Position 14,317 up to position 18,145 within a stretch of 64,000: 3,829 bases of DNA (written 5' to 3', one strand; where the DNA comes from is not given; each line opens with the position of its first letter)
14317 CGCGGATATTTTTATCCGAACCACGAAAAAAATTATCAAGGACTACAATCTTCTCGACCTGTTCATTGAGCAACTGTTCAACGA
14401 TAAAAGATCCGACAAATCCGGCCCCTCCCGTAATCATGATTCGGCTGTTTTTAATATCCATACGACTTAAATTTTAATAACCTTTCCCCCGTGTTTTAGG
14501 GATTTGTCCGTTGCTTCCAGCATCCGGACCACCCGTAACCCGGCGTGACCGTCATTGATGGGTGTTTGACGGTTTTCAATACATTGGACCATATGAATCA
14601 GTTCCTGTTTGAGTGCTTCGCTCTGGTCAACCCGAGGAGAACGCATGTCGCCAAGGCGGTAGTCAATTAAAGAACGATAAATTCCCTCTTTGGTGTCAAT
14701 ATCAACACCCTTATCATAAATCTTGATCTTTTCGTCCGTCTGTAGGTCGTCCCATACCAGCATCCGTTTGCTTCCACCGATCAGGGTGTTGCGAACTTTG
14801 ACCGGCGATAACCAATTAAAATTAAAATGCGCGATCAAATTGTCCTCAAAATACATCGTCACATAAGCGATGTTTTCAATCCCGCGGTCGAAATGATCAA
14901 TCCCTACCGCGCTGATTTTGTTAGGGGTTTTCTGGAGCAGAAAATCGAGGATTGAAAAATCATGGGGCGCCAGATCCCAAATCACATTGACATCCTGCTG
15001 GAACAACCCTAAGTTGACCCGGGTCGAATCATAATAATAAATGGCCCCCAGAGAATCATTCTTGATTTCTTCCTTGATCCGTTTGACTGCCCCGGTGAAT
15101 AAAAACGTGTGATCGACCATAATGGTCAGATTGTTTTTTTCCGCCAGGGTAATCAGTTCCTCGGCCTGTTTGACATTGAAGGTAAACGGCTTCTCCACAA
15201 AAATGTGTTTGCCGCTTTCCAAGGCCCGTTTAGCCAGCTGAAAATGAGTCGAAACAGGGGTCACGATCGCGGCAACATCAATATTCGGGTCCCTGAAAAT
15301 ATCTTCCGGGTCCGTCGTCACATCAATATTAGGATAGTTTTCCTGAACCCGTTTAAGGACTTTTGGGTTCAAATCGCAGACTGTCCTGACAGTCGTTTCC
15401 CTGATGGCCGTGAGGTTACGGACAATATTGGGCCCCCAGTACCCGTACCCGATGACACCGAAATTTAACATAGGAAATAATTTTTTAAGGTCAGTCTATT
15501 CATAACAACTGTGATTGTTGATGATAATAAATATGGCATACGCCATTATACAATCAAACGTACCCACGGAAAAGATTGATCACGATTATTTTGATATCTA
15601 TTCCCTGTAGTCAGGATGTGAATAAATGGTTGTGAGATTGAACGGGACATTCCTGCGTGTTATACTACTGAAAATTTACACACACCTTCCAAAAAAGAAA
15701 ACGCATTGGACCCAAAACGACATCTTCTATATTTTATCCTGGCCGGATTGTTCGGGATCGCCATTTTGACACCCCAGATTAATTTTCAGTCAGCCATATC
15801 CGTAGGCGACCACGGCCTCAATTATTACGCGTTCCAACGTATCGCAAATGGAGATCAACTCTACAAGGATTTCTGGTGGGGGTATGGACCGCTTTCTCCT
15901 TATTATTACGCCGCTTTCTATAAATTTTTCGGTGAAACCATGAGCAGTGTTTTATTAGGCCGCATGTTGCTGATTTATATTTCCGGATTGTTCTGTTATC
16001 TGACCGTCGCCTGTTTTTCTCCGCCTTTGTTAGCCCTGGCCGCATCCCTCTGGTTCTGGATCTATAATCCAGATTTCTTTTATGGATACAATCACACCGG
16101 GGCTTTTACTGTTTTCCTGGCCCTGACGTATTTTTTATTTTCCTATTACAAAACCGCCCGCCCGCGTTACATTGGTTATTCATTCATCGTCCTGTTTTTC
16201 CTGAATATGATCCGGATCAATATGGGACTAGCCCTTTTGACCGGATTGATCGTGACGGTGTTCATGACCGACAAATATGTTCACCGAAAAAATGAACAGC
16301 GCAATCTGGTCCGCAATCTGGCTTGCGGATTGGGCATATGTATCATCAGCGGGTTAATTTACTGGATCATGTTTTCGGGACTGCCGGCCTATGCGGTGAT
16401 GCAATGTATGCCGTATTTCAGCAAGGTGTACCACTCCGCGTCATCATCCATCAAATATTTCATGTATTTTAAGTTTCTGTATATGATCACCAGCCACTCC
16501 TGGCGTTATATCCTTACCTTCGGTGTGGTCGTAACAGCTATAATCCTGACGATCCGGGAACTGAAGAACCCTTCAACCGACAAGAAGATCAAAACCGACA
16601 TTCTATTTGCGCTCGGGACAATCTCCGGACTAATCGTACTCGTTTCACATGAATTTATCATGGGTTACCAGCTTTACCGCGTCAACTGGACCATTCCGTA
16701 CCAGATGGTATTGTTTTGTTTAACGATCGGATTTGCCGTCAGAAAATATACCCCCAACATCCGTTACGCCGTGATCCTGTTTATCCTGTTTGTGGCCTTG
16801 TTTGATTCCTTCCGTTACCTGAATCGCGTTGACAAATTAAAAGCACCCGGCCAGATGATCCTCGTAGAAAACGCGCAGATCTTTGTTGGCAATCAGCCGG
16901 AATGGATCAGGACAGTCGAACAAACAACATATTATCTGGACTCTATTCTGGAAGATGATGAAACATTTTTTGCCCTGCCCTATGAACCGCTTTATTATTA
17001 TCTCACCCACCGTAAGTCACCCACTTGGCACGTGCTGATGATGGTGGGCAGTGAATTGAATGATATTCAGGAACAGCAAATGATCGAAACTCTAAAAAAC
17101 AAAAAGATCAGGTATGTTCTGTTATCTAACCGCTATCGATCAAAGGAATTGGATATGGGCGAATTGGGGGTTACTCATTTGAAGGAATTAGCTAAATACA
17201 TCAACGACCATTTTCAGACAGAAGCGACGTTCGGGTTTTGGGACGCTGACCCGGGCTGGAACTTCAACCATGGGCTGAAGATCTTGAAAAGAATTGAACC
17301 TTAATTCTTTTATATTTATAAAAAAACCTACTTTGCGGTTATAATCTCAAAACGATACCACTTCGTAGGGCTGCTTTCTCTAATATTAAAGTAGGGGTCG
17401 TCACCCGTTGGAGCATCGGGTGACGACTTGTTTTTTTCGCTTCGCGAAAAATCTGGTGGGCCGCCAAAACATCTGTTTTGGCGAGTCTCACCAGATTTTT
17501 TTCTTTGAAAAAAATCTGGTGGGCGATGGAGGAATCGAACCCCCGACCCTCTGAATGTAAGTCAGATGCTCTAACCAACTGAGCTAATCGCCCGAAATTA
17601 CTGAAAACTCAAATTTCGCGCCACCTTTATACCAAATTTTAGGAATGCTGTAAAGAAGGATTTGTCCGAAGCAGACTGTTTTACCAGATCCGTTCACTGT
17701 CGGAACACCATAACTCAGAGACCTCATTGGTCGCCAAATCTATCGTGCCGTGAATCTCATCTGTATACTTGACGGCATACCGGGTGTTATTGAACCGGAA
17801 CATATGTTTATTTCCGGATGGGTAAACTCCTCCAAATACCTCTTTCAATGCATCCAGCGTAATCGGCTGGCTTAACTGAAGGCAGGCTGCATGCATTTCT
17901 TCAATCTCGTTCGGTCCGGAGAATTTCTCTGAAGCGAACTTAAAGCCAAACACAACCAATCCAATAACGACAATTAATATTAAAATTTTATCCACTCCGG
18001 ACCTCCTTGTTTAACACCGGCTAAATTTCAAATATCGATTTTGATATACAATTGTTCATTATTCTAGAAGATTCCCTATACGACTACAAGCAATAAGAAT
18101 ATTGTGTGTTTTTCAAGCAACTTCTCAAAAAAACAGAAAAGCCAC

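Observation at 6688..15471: Arn-like lipid-linked amino-sugar pathway augmented with an FkbH / ACP / GNAT acylation module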

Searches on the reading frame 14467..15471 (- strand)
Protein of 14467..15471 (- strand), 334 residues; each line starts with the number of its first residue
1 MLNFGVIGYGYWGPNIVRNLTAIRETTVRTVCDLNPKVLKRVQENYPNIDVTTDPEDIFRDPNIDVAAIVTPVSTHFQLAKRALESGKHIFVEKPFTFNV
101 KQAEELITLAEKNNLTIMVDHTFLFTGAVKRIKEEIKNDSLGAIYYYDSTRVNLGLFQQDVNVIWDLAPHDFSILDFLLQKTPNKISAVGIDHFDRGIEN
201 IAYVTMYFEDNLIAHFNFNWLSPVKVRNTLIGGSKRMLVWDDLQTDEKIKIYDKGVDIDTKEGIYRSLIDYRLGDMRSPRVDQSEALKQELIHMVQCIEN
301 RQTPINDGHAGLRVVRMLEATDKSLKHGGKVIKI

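Call 3: search_protein_families(library=pfam, proteins=[window:14467-15471:-], max_evalue=0.01)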
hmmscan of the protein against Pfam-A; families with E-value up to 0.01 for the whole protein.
window:14467-15471:- (334 aa): 4 families
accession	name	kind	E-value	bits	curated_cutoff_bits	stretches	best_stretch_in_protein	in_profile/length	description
PF01408.29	GFO_IDH_MocA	-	1.6e-26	93.8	24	1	2-121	1-120/120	Oxidoreductase family, NAD-binding Rossmann fold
PF22725.1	GFO_IDH_MocA_C3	-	3.1e-09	37.3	27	1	131-237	3-122/124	GFO/IDH/MocA C-terminal domain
PF02894.22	GFO_IDH_MocA_C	-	1.4e-07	32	22.9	1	133-331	1-216/218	Oxidoreductase family, C-terminal alpha/beta domain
PF03447.22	NAD_binding_3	-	6.8e-05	24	24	1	8-119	1-115/116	Homoserine dehydrogenase, NAD binding domain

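Call 4: search_protein_families(library=ncbifam, proteins=[window:14467-15471:-], max_evalue=0.01)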
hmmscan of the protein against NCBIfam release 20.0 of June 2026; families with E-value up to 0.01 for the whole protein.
window:14467-15471:- (334 aa): 10 families
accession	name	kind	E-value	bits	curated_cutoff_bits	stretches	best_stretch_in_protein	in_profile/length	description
NF040723.1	UDP-GlcNAcDh_Arch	equivalog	1.7e-47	162.4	450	1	2-317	1-293/302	UDP-N-acetylglucosamine 3-dehydrogenase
TIGR04380.1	myo_inos_iolG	equivalog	7.9e-30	103.9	355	1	1-330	1-328/330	inositol 2-dehydrogenase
NF008607.0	PRK11579.1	subfamily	3.3e-28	98.7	330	1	3-150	6-151/346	oxidoreductase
NF052479.1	LevoglcsnDh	equivalog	1.2e-17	63.7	650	1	28-150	38-160/386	levoglucosan dehydrogenase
NF007574.0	PRK10206.1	equivalog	1.3e-16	60.6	352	1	42-145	44-147/345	oxidoreductase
NF041392.1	XylDh_Gfo6_Halo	equivalog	1.5e-15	56.8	350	1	2-147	17-166/350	D-xylose 1-dehydrogenase Gfo6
NF058563.1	BT_2159_fam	equivalog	6.8e-15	54.9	650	1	3-143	2-142/350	disaccharide 3-dehydrogenase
NF058561.1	BT_2158_fam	equivalog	1.5e-13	50.2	750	1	2-147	36-180/487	glycoside 3-dehydrogenase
NF052679.1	InsChiInosDhIolG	equivalog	2.2e-11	43.4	540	1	2-180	3-186/343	bifunctional inositol 2-dehydrogenase/D-chiro-inositol 1-dehydrogenase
NF004976.0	PRK06349.1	subfamily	0.00031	20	205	1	2-118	5-128/430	homoserine dehydrogenase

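Call 20: search_solved_structures(query=window:14467-15471:-, max_evalue=1e-10)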
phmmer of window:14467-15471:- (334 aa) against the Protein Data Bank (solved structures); distinct sequences matched with E-value up to 1e-10: 22.
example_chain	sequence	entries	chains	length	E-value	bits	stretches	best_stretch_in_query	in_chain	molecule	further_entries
3c1a_A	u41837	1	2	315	4.5e-22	82.1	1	4-247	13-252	Putative oxidoreductase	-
3e82_A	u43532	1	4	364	1.7e-20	76.9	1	2-167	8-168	Putative oxidoreductase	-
3kux_A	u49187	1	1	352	2.1e-19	73.3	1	3-149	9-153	Putative oxidoreductase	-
3fhl_A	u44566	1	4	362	1.3e-16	64.1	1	42-152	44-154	Putative oxidoreductase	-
3i23_A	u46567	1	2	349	3.3e-16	62.8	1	3-145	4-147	Oxidoreductase, Gfo/Idh/MocA family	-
3fd8_A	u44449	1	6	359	3.5e-16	62.7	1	3-145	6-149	Oxidoreductase, Gfo/Idh/MocA family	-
7bvj_A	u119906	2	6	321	3.9e-16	62.5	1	5-197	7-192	Oxidoreductase, NAD-binding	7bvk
3ezy_A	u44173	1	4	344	7.5e-16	61.6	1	2-192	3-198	Dehydrogenase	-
3f4l_A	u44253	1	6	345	1.1e-15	61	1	46-148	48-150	Putative oxidoreductase yhhX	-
3hnp_A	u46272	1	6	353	8.7e-14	54.8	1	32-148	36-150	Oxidoreductase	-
3evn_A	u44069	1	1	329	8.8e-14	54.8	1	54-152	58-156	Oxidoreductase, Gfo/Idh/MocA family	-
9m37_A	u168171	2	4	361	4.1e-13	52.6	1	1-216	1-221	P581a DgpA2 and isoorientin complex structure | Gfo/Idh/MocA family protein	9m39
5a02_A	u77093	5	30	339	4.7e-13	52.4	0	2-128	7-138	ALDOSE-ALDOSE OXIDOREDUCTASE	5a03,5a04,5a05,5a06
6z3b_B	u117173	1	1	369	1.5e-12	50.8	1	3-217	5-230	Gfo/Idh/MocA family oxidoreductase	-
6z3b_A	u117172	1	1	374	1.5e-12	50.7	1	3-217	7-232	Gfo/Idh/MocA family oxidoreductase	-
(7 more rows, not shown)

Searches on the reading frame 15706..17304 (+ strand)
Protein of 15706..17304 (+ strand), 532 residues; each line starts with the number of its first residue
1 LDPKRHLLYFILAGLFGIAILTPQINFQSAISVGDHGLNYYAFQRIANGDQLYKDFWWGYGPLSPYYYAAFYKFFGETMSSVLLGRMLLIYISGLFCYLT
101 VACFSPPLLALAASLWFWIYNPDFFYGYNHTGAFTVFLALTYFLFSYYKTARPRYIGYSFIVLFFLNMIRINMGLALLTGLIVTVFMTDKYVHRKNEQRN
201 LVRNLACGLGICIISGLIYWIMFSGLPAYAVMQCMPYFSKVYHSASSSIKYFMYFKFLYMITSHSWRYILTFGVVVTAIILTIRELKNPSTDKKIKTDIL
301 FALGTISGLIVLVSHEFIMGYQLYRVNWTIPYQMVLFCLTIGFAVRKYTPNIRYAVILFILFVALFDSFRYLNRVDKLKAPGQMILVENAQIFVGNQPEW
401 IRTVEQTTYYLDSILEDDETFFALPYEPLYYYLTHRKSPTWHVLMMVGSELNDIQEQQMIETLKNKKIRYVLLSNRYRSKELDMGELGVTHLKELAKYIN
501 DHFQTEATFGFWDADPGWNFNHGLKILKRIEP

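Call 5: search_protein_families(library=pfam, proteins=[window:15706-17304:+], max_evalue=0.01)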
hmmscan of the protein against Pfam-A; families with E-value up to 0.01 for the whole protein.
window:15706-17304:+ (532 aa): 0 families

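Call 39: search_protein_families(library=pfam, proteins=[window:15706-17304:+], max_evalue=1)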
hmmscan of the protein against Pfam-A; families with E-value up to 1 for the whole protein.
window:15706-17304:+ (532 aa): 1 family
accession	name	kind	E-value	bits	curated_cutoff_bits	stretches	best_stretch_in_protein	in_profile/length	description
PF13231.12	PMT_2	-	0.014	16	26.1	1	62-220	4-160/160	Dolichyl-phosphate-mannose-protein mannosyltransferase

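Call 57: search_protein_representatives(protein=window:15706-17304:+)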
Query: 532 residues. Proteins with E-value up to 0.001 (for the whole library): 792; up to 1e-10: 375; up to 1e-30: 233. The best 150 are listed.
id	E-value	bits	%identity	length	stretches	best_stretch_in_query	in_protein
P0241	8.4e-156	536.4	47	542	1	2-532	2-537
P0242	2.4e-116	406.2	37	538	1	7-531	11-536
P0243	2.5e-114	399.5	47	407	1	78-478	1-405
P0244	7.8e-114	397.9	38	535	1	3-529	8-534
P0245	4.0e-110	385.7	35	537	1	4-529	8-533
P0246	4.7e-108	378.8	35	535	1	8-531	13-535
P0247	2.1e-105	370.1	39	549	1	7-529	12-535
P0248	9.1e-98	344.9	36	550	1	3-531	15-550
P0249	3.1e-97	343.1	37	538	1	6-529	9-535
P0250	5.1e-96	339.1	35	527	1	10-530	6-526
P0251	1.1e-95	338.0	37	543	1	14-531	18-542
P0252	3.0e-95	336.5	34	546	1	4-529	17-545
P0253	6.1e-95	335.5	35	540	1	8-529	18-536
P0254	1.4e-94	334.4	35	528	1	8-529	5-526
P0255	1.9e-94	333.9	35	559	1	7-529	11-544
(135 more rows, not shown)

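Call 68: predict_structure(alignment_id=A3)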
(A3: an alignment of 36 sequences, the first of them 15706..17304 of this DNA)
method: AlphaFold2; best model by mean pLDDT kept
length: 532 residues; sequences in the alignment: 36
mean_pLDDT: 93.2   pTM: 0.92
mean pLDDT of the five models: 93.2, 92.8, 92.7, 91.8, 91.5
residues with pLDDT >= 90: 445; 70-90: 78; 50-70: 9; < 50: 0
segments of 3 or more residues with pLDDT < 50: none
pLDDT, mean of each block of 10 residues (from residue 1): 90 96 93 95 98 95 97 97 96 98 96 95 81 96 97 96 97 96 95 89 96 97 94 82 66 88 88 94 95 94 97 90 87 96 93 94 92 92 93 95 97 96 96 97 89 94 97 93 86 96 98 90 97 80
secondary structure, 60 per line:
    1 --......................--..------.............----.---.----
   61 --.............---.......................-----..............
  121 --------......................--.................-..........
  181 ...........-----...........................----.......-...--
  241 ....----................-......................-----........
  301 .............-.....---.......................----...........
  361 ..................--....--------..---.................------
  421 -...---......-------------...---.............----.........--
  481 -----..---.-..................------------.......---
elements in order: H3-24 H35-47 H63-75 H79-101 H107-120 H129-150 H153-169 H171-191 H197-223 H228-234 H241-244 H249-264 H266-287 H293-313 H315-319 H323-345 H350-378 H398-414 E422-424 H428-433 H453-465 E470-474 H493-502 E503-510 E523-529

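Call 70: fold_search(model_id=the predicted structure, library=pdb)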
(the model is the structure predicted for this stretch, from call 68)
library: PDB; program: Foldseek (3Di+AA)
matches with E <= 10: 425; with E <= 0.001: 22
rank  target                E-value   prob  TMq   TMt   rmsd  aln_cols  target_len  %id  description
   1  8age_A                5.9e-08  1.00  0.55  0.47  11.8       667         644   13  Structure of yeast oligosaccharylransferase complex with acceptor peptide bound (released 2022-12-07)
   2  8agc_A                1.6e-07  1.00  0.51  0.40  16.9       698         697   13  Structure of yeast oligosaccharylransferase complex with lipid-linked oligosaccharide and non-acceptor peptide bound (released 2022-12-07)
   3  7oci_F                4.1e-07  1.00  0.55  0.48  10.6       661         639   13  Cryo-EM structure of yeast Ost6p containing oligosaccharyltransferase complex (released 2022-02-16)
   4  6ezn_F                6.4e-07  1.00  0.54  0.46  13.1       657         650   14  Cryo-EM structure of the yeast oligosaccharyltransferase (OST) complex (released 2018-01-17)
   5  8agb_A                9.1e-07  1.00  0.56  0.48  12.4       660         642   14  Structure of yeast oligosaccharylransferase complex with lipid-linked oligosaccharide bound (released 2022-12-07)
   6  7e9s_A                1.4e-06  1.00  0.46  0.31  16.8       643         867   12  Archaeal oligosaccharyltransferase AglB from Archaeoglobus fulgidus in complex with an inhibitory peptide and a dolich (released 2021-09-08)
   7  8b6l_I                1.5e-06  1.00  0.51  0.41  18.2       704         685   12  Subtomogram average of the human Sec61-TRAP-OSTA-translocon (released 2022-12-07)
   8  8pn9_A                2.0e-06  1.00  0.49  0.42  13.6       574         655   12  Structure of human oligosaccharyltransferase OST-A complex bound to NGI-1 (released 2024-05-08)
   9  6s7t_A                2.3e-06  1.00  0.51  0.41  10.2       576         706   12  Cryo-EM structure of human oligosaccharyltransferase complex OST-B (released 2019-12-18)
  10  6c26_A                2.3e-06  1.00  0.52  0.44  12.2       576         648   13  The Cryo-EM structure of a eukaryotic oligosaccharyl transferase complex (released 2018-01-31)
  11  6s7o_A                2.5e-06  1.00  0.52  0.44  12.9       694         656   10  Cryo-EM structure of human oligosaccharyltransferase complex OST-A (released 2019-12-18)
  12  3waj                  2.5e-06  1.00  0.48  0.34  14.4       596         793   12  Crystal structure of the Archaeoglobus fulgidus oligosaccharyltransferase (O29867_ARCFU) complex with Zn and sulfate (released 2013-10-30)
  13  3wak                  3.7e-06  1.00  0.52  0.35  13.5       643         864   11  Crystal structure of the Archaeoglobus fulgidus oligosaccharyltransferase (O29867_ARCFU) in the apo form (released 2013-10-30)
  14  7zli_A                4.5e-06  1.00  0.54  0.45  10.6       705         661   10  Cryo-EM structure of C-mannosyltransferase CeDPY19, in complex with Dol25-P-Man and bound to CMT2-Fab and anti-Fab nan (released 2023-01-11)
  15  9n9j_I                6.3e-06  1.00  0.48  0.39  13.9       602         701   13  Structure of a GRP94 folding intermediate engaged with a CCDC134- and FKBP11-bound secretory translocon (released 2025-11-19)
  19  5ezm                  1.0e-04  1.00  0.58  0.57   6.1       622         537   11  Crystal Structure of ArnT from Cupriavidus metallidurans in the apo state (released 2016-02-17)
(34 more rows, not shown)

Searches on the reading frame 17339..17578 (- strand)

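Call 71: search_protein_families(library=pfam, proteins=[window:17339-17578:-], max_evalue=1)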
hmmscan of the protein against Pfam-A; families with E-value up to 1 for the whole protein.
window:17339-17578:- (79 aa): 1 family
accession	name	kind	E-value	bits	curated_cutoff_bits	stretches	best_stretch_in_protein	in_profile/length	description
PF07087.16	DUF1353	-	0.13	12.3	22.5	1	9-59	40-85/91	Protein of unknown function (DUF1353)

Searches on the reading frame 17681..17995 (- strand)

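Call 71: search_protein_families(library=pfam, proteins=[window:17681-17995:-], max_evalue=1)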
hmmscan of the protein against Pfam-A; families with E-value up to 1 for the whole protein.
window:17681-17995:- (104 aa): 1 family
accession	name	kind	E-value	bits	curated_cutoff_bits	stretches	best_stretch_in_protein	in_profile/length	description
PF09548.15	Spore_III_AB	-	0.26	11.7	32.5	1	4-68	3-69/170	Stage III sporulation protein AB (spore_III_AB)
